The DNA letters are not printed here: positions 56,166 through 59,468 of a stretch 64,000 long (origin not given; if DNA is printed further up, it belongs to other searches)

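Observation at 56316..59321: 1001-aa FlgL carrying the same repeat modules as the flagellin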

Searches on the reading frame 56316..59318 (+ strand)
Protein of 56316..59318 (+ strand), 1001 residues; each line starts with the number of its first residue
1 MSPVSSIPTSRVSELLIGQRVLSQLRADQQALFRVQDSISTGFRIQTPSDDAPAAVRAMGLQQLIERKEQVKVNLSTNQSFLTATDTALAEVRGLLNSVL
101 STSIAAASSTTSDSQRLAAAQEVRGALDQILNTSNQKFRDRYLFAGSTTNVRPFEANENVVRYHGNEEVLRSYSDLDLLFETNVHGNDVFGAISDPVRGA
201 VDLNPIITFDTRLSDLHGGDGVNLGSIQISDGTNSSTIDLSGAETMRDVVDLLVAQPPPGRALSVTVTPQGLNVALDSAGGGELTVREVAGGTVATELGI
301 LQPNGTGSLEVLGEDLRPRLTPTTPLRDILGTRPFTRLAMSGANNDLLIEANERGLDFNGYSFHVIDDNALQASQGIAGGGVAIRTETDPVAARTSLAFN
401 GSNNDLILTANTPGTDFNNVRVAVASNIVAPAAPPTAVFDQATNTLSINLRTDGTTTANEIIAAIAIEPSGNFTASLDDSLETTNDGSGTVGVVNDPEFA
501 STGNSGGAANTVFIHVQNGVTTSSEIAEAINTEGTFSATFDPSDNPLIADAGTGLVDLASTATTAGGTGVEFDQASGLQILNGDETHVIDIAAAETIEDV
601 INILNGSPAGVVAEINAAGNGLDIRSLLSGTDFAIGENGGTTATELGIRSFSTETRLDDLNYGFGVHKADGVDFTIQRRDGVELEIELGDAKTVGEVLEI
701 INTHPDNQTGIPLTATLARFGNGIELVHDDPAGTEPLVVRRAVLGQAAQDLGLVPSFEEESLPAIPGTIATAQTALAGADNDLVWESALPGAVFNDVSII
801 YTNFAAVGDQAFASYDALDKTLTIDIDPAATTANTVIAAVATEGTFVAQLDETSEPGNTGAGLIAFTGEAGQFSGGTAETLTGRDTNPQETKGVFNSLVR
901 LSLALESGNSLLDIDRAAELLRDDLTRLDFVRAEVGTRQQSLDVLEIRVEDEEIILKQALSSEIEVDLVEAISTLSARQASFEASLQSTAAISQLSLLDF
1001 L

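Call 6: search_protein_families(library=pfam, proteins=[window:56316-59318:+], max_evalue=0.01)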
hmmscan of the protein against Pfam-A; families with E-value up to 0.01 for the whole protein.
window:56316-59318:+ (1001 aa): 3 families
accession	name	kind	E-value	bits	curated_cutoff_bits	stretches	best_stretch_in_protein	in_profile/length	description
PF00669.25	Flagellin_N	-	1.1e-12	48.6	26.6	1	18-149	7-139/139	Bacterial flagellin N-terminal helical region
PF00700.27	Flagellin_C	-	0.0013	19.5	23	1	923-1001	6-86/86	Bacterial flagellin C-terminal helical region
PF07196.18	Flagellin_IN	-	0.003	18.1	22.7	1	579-622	3-49/55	Flagellin hook IN motif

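Call 7: search_protein_families(library=ncbifam, proteins=[window:56316-59318:+], max_evalue=0.01)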
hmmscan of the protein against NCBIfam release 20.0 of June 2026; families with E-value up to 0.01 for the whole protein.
window:56316-59318:+ (1001 aa): 11 families
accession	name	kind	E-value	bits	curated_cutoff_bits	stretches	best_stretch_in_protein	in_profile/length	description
TIGR02550.1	flagell_flgL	equivalog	2.3e-55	188.5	127.2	2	11-202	1-194/387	flagellar hook-associated protein FlgL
NF005187.0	PRK06663.1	equivalog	5.4e-30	104.5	337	2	10-161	2-154/419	flagellar hook-associated protein 3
NF009361.0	PRK12717.1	equivalog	8.5e-29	100.5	407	2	22-201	13-194/524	flagellar hook-associated protein 3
NF006265.0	PRK08412.1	equivalog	2.5e-24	85.5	749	2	25-192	16-180/827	flagellar hook-associated protein FlgL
NF011282.0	PRK14692.1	equivalog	2e-23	82.6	878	2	22-190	13-178/749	flagellar hook-associated protein FlgL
NF005980.0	PRK08073.1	equivalog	5.4e-22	78.4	291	2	23-168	14-156/287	flagellar hook-associated protein 3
NF006489.0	PRK08913.1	equivalog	3.1e-14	53.1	217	2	23-224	16-147/303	flagellin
NF004669.0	PRK06008.1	equivalog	1.2e-11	44.6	230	2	9-157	3-148/348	flagellar hook-associated family protein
NF009362.0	PRK12718.1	equivalog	1.7e-09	37.3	602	1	11-193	2-187/510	flagellar hook-associated protein FlgL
NF009445.0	PRK12803.1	equivalog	3.9e-05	23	450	1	31-136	22-127/335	flagellin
NF009446.0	PRK12804.1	subfamily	0.0059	16.1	352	1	21-159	12-152/301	flagellin Hag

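Call 9: find_homologous_proteins(query=window:56316-59318:+, max_evalue=0.00001)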
Query window:56316-59318:+ (1001 aa): 376 proteins with E <= 0.00001 among 8000 candidates; the best 120 are listed.
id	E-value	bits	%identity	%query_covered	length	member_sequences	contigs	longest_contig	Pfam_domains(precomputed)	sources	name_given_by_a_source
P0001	0.0e+0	2117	100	100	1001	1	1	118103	PF00669.26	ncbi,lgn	-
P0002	0.0e+0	1127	57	100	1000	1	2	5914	PF00669.26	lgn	-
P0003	0.0e+0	1112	57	100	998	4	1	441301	PF00669.26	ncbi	ncbi:MAG: flagellar hook-associated protein FlgL [Pirellulales bacterium]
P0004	0.0e+0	1109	56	100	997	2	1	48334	PF00669.26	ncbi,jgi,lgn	jgi:flagellin-like hook-associated protein FlgL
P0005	0.0e+0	1089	49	88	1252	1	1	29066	PF00669.26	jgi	-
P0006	0.0e+0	1045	47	86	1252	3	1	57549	PF00669.26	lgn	-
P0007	1.1e-296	1005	46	91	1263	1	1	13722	PF00669.26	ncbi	-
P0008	2.4e-284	964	48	88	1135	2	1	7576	PF00669.26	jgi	jgi:flagellin-like hook-associated protein FlgL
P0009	1.3e-280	951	50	100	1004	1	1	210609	PF00669.26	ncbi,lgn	ncbi:MAG: flagellin [Pirellulales bacterium]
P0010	2.0e-280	951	51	98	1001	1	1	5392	PF00669.26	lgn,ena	-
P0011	2.5e-278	944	48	88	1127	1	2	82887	PF00700.28,PF00669.26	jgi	jgi:flagellin-like hook-associated protein FlgL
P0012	5.7e-277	939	45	89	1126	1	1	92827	PF00669.26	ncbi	ncbi:MAG: hypothetical protein RIC55_27995 [Pirellulaceae bacterium]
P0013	3.3e-276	937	47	88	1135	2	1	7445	PF00669.26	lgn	-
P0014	5.9e-275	933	46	88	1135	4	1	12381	PF00669.26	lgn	-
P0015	1.6e-274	931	46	88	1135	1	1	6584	PF00669.26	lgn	-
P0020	5.1e-267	907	46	49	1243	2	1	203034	PF00700.28,PF00669.26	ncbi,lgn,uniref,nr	ncbi:flagellar hook-associated protein FlgL [Blastopirellula marina]|uniref:Flagellar hook-associate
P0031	8.5e-258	876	48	100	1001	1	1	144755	PF00669.26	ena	-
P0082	8.6e-229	780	45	99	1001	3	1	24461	PF00669.26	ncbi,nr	ncbi:MAG TPA: flagellar hook-associated protein FlgL [Pirellulales bacterium]|nr:flagellar hook-asso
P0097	5.7e-220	751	45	99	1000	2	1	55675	PF00669.26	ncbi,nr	ncbi:MAG TPA: flagellar hook-associated protein FlgL [Pirellulales bacterium]|nr:flagellar hook-asso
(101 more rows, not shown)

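Call 11: find_encoding_contigs(protein=P0001, flank=10000, max_places=3)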
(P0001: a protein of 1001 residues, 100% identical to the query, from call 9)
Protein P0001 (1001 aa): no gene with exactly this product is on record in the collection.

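Call 12: find_encoding_contigs(protein=P0003, flank=10000, max_places=2)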
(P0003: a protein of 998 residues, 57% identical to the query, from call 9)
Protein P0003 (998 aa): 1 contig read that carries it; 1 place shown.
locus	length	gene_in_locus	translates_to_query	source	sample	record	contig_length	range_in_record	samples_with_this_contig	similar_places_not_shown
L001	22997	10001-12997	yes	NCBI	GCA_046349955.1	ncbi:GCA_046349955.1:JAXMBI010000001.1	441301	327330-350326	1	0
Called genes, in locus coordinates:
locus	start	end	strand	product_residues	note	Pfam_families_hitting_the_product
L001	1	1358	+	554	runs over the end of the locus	PF02952:Fucose_iso_C (weak)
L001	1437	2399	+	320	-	PF00005:ABC_tran, PF13304:AAA_21 (weak), PF13732:DrrA1-3_C (weak)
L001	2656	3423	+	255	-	PF00460:Flg_bb_rod, PF22692:LlgE_F_G_D1, PF06429:Flg_bbr_C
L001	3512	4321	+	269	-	PF00460:Flg_bb_rod, PF22692:LlgE_F_G_D1, PF06429:Flg_bbr_C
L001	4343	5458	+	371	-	PF08666:SAF, PF13144:ChapFlgA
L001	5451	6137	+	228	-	PF02107:FlgH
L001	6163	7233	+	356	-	PF02119:FlgI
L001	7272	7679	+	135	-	PF10135:Rod-binding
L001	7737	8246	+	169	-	PF05130:FlgN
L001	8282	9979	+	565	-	PF22638:FlgK_D1, PF06429:Flg_bbr_C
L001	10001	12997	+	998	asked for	PF00669:Flagellin_N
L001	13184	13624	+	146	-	PF02623:FliW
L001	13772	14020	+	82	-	PF02599:CsrA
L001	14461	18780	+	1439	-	PF00669:Flagellin_N, PF00700:Flagellin_C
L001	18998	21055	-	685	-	PF13559:DUF4129 (weak)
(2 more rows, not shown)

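Call 13: find_encoding_contigs(protein=P0020, flank=10000, max_places=2)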
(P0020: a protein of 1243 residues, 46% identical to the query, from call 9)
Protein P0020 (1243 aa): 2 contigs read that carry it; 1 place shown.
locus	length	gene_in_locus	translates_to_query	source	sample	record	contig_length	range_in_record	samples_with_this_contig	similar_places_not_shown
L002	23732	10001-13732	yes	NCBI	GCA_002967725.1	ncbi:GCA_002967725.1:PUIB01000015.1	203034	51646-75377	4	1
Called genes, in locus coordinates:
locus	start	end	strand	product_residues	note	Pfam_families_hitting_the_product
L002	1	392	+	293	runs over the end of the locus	PF18912:DZR_2 (weak), PF00156:Pribosyltran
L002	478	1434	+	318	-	PF04367:DUF502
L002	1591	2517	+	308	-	PF01379:Porphobil_deam, PF03900:Porphobil_deamC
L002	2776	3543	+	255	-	PF00460:Flg_bb_rod, PF22692:LlgE_F_G_D1, PF06429:Flg_bbr_C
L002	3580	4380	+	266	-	PF00460:Flg_bb_rod, PF22692:LlgE_F_G_D1, PF06429:Flg_bbr_C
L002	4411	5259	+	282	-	PF08666:SAF, PF13144:ChapFlgA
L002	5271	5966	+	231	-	PF02107:FlgH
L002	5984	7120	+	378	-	PF02119:FlgI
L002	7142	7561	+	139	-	PF10135:Rod-binding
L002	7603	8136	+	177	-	PF05130:FlgN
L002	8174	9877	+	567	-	PF22638:FlgK_D1, PF06429:Flg_bbr_C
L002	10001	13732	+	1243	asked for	PF00669:Flagellin_N, PF00700:Flagellin_C (weak)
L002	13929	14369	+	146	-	PF02623:FliW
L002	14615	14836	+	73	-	PF02599:CsrA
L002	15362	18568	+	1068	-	PF00669:Flagellin_N, PF07196:Flagellin_IN (weak), PF00700:Flagellin_C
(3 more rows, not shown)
